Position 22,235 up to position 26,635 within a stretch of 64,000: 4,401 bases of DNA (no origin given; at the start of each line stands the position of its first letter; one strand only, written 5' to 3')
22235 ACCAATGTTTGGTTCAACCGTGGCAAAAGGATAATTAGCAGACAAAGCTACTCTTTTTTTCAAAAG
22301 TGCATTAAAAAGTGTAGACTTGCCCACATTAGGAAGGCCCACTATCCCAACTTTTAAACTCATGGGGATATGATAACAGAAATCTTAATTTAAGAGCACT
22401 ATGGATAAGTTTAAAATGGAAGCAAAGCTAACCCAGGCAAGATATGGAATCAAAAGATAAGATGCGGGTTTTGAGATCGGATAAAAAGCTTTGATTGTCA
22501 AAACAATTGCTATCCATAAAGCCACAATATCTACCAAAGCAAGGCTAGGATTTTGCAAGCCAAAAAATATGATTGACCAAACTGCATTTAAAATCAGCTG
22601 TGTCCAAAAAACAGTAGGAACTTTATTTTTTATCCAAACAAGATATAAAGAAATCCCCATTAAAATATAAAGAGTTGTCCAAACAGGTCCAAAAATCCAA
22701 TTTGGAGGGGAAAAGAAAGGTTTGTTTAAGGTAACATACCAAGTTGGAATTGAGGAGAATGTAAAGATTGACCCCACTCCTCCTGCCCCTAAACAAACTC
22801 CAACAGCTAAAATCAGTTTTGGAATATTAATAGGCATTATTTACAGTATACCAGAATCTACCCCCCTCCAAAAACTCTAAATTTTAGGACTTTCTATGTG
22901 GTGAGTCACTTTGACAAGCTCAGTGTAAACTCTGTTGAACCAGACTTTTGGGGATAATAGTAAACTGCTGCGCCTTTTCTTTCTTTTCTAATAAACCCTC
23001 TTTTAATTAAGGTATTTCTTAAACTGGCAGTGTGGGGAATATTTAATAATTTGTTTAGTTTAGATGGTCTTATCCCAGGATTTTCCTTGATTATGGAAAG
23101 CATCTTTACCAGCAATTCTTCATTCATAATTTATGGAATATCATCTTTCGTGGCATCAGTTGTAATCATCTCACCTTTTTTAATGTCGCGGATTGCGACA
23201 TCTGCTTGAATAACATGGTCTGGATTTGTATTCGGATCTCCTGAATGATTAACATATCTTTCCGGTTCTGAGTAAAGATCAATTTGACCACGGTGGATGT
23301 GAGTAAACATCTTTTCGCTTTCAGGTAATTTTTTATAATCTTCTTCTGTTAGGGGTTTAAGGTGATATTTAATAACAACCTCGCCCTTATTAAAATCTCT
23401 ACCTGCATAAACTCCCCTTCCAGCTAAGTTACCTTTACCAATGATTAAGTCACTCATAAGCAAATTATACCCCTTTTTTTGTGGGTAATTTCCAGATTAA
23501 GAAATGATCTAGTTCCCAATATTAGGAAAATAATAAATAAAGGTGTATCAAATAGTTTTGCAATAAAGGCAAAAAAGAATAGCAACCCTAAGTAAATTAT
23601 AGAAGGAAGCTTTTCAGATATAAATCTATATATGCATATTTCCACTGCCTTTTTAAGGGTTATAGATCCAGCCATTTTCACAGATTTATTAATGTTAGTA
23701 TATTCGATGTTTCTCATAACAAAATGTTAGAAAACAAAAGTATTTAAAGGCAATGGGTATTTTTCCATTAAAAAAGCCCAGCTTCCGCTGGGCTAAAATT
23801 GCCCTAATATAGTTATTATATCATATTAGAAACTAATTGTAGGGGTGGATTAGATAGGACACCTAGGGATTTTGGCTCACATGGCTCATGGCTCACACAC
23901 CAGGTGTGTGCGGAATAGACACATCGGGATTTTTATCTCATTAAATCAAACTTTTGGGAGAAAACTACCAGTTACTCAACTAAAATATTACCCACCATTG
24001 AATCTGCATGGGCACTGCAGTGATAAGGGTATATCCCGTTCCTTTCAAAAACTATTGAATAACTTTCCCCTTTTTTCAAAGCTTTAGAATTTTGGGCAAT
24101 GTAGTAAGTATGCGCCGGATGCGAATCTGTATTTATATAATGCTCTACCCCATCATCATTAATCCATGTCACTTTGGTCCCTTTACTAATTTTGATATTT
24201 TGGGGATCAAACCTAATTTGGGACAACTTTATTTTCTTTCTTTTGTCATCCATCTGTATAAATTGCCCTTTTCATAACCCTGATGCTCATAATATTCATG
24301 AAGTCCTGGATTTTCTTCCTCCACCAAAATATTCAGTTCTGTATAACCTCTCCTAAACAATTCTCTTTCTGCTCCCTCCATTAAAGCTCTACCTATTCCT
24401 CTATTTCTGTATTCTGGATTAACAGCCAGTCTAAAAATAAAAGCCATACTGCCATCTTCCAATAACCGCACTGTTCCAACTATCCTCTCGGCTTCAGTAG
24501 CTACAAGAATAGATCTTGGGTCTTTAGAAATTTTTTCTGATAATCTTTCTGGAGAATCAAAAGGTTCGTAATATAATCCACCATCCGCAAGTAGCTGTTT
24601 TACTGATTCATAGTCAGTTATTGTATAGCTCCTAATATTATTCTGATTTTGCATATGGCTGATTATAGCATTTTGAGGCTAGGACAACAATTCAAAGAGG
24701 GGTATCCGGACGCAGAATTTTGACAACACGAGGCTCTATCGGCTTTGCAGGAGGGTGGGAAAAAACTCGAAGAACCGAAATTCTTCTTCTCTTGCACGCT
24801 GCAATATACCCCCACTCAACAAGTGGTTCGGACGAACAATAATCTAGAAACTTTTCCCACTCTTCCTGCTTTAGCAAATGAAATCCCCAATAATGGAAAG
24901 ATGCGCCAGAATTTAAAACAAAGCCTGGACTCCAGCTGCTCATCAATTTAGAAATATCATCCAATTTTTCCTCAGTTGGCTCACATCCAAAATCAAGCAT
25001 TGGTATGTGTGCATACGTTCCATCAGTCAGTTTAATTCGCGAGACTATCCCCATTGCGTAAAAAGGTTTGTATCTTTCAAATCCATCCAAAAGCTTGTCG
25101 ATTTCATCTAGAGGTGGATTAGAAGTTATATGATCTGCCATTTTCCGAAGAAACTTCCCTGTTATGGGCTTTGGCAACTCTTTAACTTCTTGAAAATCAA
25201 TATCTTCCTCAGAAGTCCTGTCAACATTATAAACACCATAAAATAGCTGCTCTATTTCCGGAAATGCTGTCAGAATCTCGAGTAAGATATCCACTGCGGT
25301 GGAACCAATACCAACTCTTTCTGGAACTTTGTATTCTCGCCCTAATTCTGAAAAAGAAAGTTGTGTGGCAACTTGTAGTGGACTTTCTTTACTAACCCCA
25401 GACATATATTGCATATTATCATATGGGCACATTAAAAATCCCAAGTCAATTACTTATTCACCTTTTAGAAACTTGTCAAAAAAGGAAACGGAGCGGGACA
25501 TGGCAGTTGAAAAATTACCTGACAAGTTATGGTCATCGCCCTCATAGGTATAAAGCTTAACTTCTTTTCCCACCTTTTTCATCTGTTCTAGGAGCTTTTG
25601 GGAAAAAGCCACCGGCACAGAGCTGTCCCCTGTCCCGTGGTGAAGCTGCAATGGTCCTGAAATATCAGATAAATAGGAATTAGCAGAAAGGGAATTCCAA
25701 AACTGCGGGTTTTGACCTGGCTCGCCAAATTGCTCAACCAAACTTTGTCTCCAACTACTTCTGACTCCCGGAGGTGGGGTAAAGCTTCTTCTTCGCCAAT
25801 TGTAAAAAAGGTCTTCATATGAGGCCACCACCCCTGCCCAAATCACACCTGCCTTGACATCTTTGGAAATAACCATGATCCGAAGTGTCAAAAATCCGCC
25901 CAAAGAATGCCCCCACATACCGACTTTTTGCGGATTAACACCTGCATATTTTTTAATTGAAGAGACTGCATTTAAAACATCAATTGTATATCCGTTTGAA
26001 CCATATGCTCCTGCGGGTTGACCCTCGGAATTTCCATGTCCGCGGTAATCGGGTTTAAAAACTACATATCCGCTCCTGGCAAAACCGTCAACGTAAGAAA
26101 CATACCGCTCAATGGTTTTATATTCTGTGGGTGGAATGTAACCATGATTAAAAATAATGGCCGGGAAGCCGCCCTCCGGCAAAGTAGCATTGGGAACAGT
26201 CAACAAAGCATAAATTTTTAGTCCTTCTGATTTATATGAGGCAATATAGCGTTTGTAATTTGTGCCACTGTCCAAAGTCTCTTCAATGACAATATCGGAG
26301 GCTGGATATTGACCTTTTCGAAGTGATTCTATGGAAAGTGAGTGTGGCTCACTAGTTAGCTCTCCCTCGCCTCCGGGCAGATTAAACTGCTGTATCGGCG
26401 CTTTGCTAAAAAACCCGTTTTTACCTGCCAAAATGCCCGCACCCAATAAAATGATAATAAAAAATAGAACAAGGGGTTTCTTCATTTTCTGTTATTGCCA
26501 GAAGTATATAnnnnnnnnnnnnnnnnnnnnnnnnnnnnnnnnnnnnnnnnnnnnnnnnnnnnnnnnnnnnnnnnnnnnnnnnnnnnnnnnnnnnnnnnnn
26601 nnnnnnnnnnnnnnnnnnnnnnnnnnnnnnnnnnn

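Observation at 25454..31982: Co-directional secreted module: 1537-aa Ig-repeat surface protein, metzincin-like protease and S9 hydrolase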

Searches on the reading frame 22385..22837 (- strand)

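Call 77: search_protein_families(library=pfam, proteins=[window:22385-22837:-], max_evalue=0.001)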
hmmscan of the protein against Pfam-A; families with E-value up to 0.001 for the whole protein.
window:22385-22837:- (150 aa): 1 family
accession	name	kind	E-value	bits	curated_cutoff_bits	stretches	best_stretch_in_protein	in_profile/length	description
PF03073.20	TspO_MBR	-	1.2e-49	168.2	24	1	11-147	1-144/145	TspO/MBR family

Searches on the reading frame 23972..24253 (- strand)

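Call 77: search_protein_families(library=pfam, proteins=[window:23972-24253:-], max_evalue=0.001)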
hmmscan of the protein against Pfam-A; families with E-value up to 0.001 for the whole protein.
window:23972-24253:- (93 aa): 2 families
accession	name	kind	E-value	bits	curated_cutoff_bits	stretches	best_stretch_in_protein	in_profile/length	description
PF00127.26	Copper-bind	-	1.1e-13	51.8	21.2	1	8-93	7-99/99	Copper binding proteins, plastocyanin/azurin family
PF13473.12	Cupredoxin_1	-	2.2e-07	31.2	27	1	3-92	20-104/104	Cupredoxin-like domain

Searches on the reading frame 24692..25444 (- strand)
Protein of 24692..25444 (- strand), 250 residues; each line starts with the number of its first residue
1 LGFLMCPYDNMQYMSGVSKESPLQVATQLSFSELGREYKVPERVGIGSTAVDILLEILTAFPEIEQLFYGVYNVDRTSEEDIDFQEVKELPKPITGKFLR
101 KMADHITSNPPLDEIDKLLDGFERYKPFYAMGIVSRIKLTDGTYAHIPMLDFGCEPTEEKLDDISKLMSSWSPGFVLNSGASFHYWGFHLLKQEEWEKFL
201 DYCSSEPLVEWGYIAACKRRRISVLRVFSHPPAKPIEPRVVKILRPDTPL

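Call 3: search_protein_families(library=pfam, proteins=[window:24692-25444:-], max_evalue=0.01)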
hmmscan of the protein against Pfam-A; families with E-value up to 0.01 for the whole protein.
window:24692-25444:- (250 aa): 1 family
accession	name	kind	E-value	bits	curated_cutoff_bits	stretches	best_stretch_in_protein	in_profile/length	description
PF24387.1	AEP-like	-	6.3e-14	52.3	27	1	123-227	15-121/133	Archaeo-eukaryotic primase 1D-like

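Call 4: search_protein_families(library=ncbifam, proteins=[window:24692-25444:-], max_evalue=0.01)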
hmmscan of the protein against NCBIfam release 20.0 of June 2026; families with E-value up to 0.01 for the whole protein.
window:24692-25444:- (250 aa): 0 families

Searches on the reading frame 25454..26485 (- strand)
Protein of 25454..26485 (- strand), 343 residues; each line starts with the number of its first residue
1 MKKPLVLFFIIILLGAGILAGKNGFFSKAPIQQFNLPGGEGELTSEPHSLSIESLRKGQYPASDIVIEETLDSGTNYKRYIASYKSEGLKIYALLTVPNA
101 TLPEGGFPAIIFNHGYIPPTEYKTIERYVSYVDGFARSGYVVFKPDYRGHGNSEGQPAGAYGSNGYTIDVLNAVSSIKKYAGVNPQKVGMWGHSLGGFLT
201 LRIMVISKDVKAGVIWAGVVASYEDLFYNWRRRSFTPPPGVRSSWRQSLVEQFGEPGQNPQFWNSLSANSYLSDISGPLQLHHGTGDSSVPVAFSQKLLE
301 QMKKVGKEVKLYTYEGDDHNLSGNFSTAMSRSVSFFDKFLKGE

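Call 3: search_protein_families(library=pfam, proteins=[window:25454-26485:-], max_evalue=0.01)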
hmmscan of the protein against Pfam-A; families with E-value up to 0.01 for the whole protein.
window:25454-26485:- (343 aa): 13 families
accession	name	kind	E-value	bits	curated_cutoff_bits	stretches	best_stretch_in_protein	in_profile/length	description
PF00326.27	Peptidase_S9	-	4e-17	62.8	22.6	1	135-341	10-211/213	Prolyl oligopeptidase family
PF12146.15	Hydrolase_4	-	2.2e-16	60.3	27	1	110-218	7-108/239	Serine aminopeptidase, S33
PF02129.25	Peptidase_S15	-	1.5e-12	48.2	23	1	88-233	2-141/262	X-Pro dipeptidyl-peptidase (S15 family)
PF01738.24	DLH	-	5.1e-10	39.7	21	2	132-220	34-131/217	Dienelactone hydrolase family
PF00561.26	Abhydrolase_1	-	7.5e-10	39.3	25.8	1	108-214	1-98/245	alpha/beta hydrolase fold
PF12697.13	Abhydrolase_6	-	2.2e-09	38.8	26.3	1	122-255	14-132/217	Alpha/beta hydrolase family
PF20434.5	BD-FAE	-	5.1e-09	36.4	26.8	1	107-301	13-214/215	BD-FAE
PF08840.17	BAAT_C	-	1.1e-05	26.1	20.9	1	173-322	9-161/210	BAAT / Acyl-CoA thioester hydrolase C terminal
PF05448.18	AXE1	-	1.4e-05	24.5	21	1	78-212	58-202/321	Acetyl xylan esterase (AXE1)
PF02230.22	Abhydrolase_2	-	1.5e-05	25.4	23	1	278-332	158-212/217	Phospholipase/Carboxylesterase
PF07859.19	Abhydrolase_3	-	2.9e-05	24.3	25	1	169-320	54-207/210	alpha/beta hydrolase fold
PF03583.20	LIP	-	0.00028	20.7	23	1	136-200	23-85/286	Secretory lipase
PF11144.14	DUF2920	-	0.0021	17.7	24.7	0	167-215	166-215/400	Protein of unknown function (DUF2920)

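Call 4: search_protein_families(library=ncbifam, proteins=[window:25454-26485:-], max_evalue=0.01)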
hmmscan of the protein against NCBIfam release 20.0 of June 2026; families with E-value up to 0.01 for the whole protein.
window:25454-26485:- (343 aa): 11 families
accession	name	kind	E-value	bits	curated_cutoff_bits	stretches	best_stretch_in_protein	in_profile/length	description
NF047920.1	lactonase_UilS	equivalog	3.1e-11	43.5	400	1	106-212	23-124/285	UilS family quorum-quenching N-acyl-homoserine lactonase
NF007857.0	PRK10566.1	equivalog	9.9e-09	35.4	201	1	104-339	24-248/249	esterase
NF041096.1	esterase_EstD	equivalog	6.3e-06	25.5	600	1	90-227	146-282/421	esterase EstD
TIGR00976.1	CocE_NonD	subfamily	3.9e-05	22.9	66.3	1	98-229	16-141/550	CocE/NonD family hydrolase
NF050058.1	e_dPHAscl_type1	hypoth_equivalog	7.1e-05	22.4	150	1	170-306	88-208/276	extracellular catalytic domain type 1 short-chain-length polyhydroxyalkanoate depolymerase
NF050057.1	e_dPHAmcl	equivalog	0.0001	21.7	270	0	96-206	36-158/252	extracellular medium-chain-length polyhydroxyalkanoate depolymerase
NF053518.1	DipepPtdsDpp5Prph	equivalog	0.00019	20.1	900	1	69-200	389-520/655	dipeptidyl-peptidase Dpp5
NF041759.1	mac_hydro_EstT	equivalog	0.0014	17.8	450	0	133-205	44-111/278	macrolide hydrolase EstT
NF033523.0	lasso_peptidase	equivalog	0.0014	17.5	400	1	171-320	479-615/638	Atxe2 family lasso peptide isopeptidase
TIGR03101.1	hydr2_PEP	hypoth_equivalog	0.0036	16.9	202.75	1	133-220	50-134/266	hydrolase 2, exosortase A system-associated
NF051488.1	bifunc_PcaDC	exception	0.0098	15.1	390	0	140-205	39-97/375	bifunctional 3-oxoadipate enol-lactonase/4-carboxymuconolactone decarboxylase PcaDC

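Call 79: find_related_loci(query=window:25454-26485:-, collection=metagenome_contigs, flank=8000)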
Query window:25454-26485:- (343 aa) in metagenome_contigs; peptide patterns used: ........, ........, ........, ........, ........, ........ (x = any residue, [..] = any of these).
224 stretches matched a pattern; 127 encode a relative of the query (tblastn E <= 1e-3); the best 80 are kept; 80 distinct loci.
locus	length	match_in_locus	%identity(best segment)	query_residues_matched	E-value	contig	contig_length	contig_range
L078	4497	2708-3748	69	1-341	5e-161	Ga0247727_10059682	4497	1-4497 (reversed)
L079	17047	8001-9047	66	1-341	8e-155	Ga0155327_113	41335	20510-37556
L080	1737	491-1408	72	40-341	8e-165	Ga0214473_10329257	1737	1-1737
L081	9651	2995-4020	67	1-341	5e-151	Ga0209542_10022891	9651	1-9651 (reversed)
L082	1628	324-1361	64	1-341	3e-161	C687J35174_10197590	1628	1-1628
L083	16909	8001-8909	70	41-341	2e-146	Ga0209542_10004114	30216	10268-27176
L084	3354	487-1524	64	1-341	3e-152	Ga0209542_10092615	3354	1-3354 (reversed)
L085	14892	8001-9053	63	2-341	1e-144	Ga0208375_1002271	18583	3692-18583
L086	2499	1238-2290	63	2-341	9e-154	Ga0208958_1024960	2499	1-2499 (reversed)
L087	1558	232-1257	64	1-341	1e-157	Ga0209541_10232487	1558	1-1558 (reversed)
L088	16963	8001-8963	67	40-341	9e-145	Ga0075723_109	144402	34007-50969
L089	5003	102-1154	63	2-341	1e-146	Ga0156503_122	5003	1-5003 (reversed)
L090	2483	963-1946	65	16-341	2e-152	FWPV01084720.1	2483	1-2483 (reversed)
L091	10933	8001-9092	61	1-341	3e-142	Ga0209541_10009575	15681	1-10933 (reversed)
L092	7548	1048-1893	74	41-320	3e-140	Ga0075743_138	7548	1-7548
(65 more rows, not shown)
